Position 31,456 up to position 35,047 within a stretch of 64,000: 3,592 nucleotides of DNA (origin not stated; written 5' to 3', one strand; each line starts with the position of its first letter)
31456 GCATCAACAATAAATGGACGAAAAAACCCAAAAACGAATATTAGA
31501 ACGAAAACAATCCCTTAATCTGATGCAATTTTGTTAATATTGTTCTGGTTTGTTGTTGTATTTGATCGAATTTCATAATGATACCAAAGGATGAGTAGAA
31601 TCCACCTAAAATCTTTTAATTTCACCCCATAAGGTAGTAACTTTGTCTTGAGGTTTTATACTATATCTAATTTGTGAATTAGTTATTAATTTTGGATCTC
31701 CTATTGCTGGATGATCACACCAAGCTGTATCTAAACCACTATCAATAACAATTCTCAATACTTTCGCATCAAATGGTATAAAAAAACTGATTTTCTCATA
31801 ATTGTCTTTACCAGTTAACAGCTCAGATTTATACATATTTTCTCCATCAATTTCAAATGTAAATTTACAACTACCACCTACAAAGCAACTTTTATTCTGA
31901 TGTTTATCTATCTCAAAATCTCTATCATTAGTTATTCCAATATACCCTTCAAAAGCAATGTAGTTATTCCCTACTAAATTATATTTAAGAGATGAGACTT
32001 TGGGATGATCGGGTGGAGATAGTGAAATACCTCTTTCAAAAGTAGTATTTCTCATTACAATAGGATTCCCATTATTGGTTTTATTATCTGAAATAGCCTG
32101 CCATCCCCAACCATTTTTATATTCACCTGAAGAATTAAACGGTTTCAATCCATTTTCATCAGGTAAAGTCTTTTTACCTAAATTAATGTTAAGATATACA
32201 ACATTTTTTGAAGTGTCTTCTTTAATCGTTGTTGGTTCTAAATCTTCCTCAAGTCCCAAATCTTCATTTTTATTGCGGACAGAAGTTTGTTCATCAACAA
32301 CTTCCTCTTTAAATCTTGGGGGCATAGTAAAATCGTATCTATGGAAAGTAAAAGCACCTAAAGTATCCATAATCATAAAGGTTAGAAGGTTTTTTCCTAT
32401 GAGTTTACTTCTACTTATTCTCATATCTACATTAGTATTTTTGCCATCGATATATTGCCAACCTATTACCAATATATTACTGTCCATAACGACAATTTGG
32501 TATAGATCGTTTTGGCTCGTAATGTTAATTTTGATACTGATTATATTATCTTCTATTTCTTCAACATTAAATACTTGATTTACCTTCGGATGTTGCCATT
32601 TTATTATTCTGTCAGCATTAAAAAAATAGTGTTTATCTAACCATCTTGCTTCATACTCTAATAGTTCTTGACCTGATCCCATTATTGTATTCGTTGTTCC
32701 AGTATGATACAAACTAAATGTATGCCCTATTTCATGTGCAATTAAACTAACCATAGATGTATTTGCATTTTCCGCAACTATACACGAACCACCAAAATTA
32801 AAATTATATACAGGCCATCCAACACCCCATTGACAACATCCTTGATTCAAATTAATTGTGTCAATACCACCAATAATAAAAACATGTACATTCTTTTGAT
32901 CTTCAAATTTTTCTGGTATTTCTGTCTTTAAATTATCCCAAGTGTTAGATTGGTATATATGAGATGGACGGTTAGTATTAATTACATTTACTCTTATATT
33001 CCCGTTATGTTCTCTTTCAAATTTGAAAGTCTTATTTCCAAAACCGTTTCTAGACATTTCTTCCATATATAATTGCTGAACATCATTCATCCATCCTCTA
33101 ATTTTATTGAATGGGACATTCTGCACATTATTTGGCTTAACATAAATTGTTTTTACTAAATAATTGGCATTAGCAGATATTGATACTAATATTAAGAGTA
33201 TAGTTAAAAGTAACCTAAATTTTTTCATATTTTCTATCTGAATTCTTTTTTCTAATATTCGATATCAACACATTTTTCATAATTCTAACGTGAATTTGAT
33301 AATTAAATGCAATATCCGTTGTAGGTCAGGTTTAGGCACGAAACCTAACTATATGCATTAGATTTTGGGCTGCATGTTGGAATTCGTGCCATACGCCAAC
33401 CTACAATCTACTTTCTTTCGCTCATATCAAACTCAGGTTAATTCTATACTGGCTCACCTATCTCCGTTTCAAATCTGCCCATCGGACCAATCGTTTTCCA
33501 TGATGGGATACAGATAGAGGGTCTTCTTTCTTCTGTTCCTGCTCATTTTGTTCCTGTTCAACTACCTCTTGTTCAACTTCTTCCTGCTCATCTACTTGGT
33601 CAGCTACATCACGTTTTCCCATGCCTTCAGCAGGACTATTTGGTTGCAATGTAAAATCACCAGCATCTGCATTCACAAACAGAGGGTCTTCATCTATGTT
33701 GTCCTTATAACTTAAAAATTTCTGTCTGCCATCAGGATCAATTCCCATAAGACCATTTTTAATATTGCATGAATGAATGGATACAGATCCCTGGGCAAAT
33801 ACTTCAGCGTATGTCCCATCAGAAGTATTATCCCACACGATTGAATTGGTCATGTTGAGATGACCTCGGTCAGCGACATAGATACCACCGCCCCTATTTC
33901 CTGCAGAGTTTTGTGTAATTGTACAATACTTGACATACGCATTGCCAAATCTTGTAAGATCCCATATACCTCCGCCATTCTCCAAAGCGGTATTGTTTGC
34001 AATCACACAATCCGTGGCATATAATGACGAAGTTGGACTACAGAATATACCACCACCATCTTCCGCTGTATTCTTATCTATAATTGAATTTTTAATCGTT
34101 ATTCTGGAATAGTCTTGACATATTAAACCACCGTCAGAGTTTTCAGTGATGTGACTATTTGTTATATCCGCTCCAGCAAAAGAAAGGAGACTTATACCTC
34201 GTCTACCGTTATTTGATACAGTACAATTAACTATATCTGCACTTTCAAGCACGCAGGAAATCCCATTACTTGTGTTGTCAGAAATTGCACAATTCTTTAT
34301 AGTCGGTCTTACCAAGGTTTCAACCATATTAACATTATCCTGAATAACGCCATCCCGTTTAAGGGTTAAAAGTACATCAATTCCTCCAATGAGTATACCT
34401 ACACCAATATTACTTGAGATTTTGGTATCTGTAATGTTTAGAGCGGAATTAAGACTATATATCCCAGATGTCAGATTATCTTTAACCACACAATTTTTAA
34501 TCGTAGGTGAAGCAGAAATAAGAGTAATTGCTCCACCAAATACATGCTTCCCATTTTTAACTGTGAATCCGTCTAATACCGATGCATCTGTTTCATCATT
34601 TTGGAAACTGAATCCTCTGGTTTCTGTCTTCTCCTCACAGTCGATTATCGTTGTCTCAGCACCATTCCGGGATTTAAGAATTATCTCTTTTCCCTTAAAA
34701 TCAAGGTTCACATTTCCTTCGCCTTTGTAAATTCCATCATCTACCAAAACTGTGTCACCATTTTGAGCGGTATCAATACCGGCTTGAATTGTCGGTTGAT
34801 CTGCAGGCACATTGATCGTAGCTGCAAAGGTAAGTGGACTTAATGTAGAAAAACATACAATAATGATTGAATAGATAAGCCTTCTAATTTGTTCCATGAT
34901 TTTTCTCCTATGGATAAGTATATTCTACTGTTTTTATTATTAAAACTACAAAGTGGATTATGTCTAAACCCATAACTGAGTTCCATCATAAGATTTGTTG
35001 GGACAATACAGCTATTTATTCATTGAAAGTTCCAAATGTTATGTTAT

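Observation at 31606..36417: Shared extreme C-terminal tail K-x4-W-[GA]-x-[LI]-K-[basic] on four secreted proteins of unrelated folds: a candidate new sorting or anchoring tag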

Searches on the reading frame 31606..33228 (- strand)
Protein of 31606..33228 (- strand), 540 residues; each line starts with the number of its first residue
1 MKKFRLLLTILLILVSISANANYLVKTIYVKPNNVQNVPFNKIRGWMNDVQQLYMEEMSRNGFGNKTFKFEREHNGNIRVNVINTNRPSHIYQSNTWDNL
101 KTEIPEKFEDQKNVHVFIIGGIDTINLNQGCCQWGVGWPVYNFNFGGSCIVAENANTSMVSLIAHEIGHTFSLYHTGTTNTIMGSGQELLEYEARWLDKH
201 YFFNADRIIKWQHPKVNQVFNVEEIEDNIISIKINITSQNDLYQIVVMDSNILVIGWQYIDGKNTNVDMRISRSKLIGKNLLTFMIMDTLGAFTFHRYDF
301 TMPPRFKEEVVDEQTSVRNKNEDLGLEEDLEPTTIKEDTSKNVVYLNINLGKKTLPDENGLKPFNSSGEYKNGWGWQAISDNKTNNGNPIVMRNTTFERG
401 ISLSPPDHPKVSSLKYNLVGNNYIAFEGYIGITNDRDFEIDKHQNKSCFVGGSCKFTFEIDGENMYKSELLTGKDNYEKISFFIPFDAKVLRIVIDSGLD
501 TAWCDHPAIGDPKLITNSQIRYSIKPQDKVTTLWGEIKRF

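Call 4: search_protein_families(library=ncbifam, proteins=[window:31606-33228:-], max_evalue=1)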
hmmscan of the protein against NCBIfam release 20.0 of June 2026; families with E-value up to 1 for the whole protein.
window:31606-33228:- (540 aa): 3 families
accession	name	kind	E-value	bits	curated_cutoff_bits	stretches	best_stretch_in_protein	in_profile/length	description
NF038115.1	SVAGG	subfamily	0.0057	15.7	150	1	157-192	172-207/407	SVAGG family GlyGly-CTERM protein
NF033823.0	archmetzin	subfamily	0.012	15.5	145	1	156-189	119-152/170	archaemetzincin family Zn-dependent metalloprotease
NF041905.1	MXAN_2677_2678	equivalog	0.13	11.2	250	1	161-199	186-224/283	myxosortase-dependent metalloprotease, MXAN_2677/MXAN_2678 family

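Call 5: search_protein_families(library=pfam, proteins=[window:31606-33228:-], max_evalue=1)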
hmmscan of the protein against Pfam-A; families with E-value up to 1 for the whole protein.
window:31606-33228:- (540 aa): 11 families
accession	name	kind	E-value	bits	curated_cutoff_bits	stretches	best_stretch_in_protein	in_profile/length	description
PF08305.17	NPCBM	-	4.3e-15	56.4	23.9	1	371-514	14-136/137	NPCBM/NEW2 domain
PF12044.14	Metallopep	-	2.7e-07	30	27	1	41-81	129-169/427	Putative peptidase family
PF13582.12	Reprolysin_3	-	0.00025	22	22.4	1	126-176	75-123/123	Metallo-peptidase family M12B Reprolysin-like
PF13583.11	Reprolysin_4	-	0.00081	19.5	22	1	133-178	119-154/203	Metallo-peptidase family M12B Reprolysin-like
PF00413.30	Peptidase_M10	-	0.0012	19.2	24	1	89-184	88-133/159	Matrixin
PF13688.12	Reprolysin_5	-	0.0016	19.1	27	1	146-181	119-163/196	Metallo-peptidase family M12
PF05572.19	Peptidase_M43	-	0.013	15.9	23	1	140-189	49-98/152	Pregnancy-associated plasma protein-A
PF01671.21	ASFV_360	-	0.029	14.3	22.5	1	218-296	121-196/215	African swine fever virus multigene family 360 protein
PF13535.11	ATP-grasp_4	-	0.032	14.3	27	0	216-269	18-70/160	ATP-grasp domain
PF07998.17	Peptidase_M54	-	0.046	14.2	24.4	1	162-195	148-180/194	Peptidase family M54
PF20273.3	E2-E1mid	-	0.14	12.7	27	1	332-382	35-84/118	Domain observed between E2 and E1 domains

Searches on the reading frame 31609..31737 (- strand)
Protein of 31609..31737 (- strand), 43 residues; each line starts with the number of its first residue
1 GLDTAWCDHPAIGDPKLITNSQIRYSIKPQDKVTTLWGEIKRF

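Call 46: find_homologous_proteins(query=A4, max_evalue=10)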
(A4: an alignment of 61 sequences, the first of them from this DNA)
Query A4 (61 sequences) (43 aa, profile of the alignment): 27 proteins with E <= 10 among 40 candidates.
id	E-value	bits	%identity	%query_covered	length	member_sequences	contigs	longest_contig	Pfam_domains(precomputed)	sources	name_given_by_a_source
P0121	2.8e-11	61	26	72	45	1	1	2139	-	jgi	-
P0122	1.1e-10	59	40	35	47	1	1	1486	-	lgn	-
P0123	7.3e-10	57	-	-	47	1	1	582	-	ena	-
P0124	8.1e-10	56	26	72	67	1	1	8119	PF13385.14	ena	-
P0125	1.4e-9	56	-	-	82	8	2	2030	PF13385.14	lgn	-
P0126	3.0e-9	55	-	-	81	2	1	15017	PF13385.14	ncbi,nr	ncbi:LamG domain-containing protein, partial [Candidatus Poribacteria bacterium]|nr:LamG domain-cont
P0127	3.9e-9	54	-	-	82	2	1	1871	PF13385.14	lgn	-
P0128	6.6e-9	54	-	-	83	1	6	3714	PF13385.14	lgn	-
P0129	2.2e-8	52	-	-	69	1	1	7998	PF13385.14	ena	-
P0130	4.5e-8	51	47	35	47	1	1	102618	-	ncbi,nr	ncbi:hypothetical protein JT359_12270 [Candidatus Poribacteria bacterium]|nr:hypothetical protein [C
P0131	3.6e-7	48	-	-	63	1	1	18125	-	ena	-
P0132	9.4e-7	47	36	93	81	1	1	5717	-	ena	-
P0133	9.4e-7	47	-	-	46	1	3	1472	-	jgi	jgi:hypothetical protein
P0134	4.1e-6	45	44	42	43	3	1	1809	-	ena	-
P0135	7.1e-6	44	35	40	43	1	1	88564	-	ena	-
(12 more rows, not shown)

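Call 55: search_protein_representatives(alignment_id=A5)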
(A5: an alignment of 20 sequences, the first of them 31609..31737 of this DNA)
Query: 20 sequences, 57 profile positions. Proteins with E-value up to 0.001 (for the whole library): 2863; up to 1e-10: 88; up to 1e-30: 2. The best 150 are listed.
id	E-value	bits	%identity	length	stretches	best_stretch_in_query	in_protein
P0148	1.2e-33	131.2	-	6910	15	8-29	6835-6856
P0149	8.5e-32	125.3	-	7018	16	8-28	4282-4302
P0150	2.9e-25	104.4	-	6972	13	10-35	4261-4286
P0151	3.9e-25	103.9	-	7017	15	8-33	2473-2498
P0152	1.7e-21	92.3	-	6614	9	6-29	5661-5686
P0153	6.8e-21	90.4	-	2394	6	7-33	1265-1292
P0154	1.2e-20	89.6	-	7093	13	8-31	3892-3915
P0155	2.1e-20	88.8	-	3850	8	8-33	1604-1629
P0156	3.8e-19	84.8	-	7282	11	5-26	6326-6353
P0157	1.5e-18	82.8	-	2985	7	8-36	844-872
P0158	3.0e-18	81.9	-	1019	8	10-48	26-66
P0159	3.9e-18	81.5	-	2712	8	5-28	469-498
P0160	8.8e-18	80.4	-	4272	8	5-44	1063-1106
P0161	1.2e-17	80.0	-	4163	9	8-29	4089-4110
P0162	2.1e-17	79.2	-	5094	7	8-28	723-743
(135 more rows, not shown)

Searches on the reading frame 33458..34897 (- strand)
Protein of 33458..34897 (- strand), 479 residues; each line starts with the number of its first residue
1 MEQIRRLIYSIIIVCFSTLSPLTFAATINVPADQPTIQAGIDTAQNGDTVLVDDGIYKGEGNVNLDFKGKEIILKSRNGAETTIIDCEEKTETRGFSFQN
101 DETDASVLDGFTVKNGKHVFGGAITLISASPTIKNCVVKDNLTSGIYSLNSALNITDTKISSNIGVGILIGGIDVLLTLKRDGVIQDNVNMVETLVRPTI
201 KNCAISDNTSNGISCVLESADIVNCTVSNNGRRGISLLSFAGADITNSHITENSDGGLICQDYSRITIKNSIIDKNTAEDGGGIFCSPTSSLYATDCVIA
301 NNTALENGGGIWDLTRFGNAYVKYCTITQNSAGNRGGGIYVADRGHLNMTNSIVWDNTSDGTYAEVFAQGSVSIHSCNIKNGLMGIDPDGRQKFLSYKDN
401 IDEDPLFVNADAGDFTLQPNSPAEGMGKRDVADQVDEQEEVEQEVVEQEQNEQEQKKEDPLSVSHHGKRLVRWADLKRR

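Call 4: search_protein_families(library=ncbifam, proteins=[window:33458-34897:-], max_evalue=1)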
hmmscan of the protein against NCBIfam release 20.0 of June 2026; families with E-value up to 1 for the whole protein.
window:33458-34897:- (479 aa): 4 families
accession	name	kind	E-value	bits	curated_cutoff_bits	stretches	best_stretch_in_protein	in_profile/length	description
TIGR01376.1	POMP_repeat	repeat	7.1e-05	22.5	15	1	326-342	6-22/28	polymorphic outer membrane protein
TIGR03804.1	para_beta_helix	repeat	0.00014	21.5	19.45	2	294-312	7-25/44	parallel beta-helix repeat protein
TIGR04247.1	NosD_copper_fam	subfamily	0.00018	20.2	300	2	37-276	1-240/377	nitrous oxide reductase family maturation protein NosD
TIGR00927.1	2A1904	subfamily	0.28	8.8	710.1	1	410-465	952-1011/1209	K+-dependent Na+/Ca+ exchanger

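Call 5: search_protein_families(library=pfam, proteins=[window:33458-34897:-], max_evalue=1)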
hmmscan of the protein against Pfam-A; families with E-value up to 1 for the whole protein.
window:33458-34897:- (479 aa): 5 families
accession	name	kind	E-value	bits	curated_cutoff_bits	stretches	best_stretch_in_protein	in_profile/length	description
PF13229.12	Beta_helix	-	7e-24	84.7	25.9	3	198-332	11-140/158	Right handed beta helix region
PF05048.19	NosD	-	2.1e-09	37.5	23.6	3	198-285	71-154/212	Periplasmic copper-binding protein (NosD)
PF17161.10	DUF5123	-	8.1e-07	30.6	35.1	1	322-423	3-104/113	Domain of unknown function (DUF5123)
PF02415.23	Chlam_PMP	-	0.00022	21.6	20.6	3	325-341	2-18/19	Chlamydia polymorphic membrane protein (Chlamydia_PMP) repeat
PF24146.1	K1-lyase_C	-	0.027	15.4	27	1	230-274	1-44/70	K1 capsule-specific polysaccharide lyase, C-terminal domain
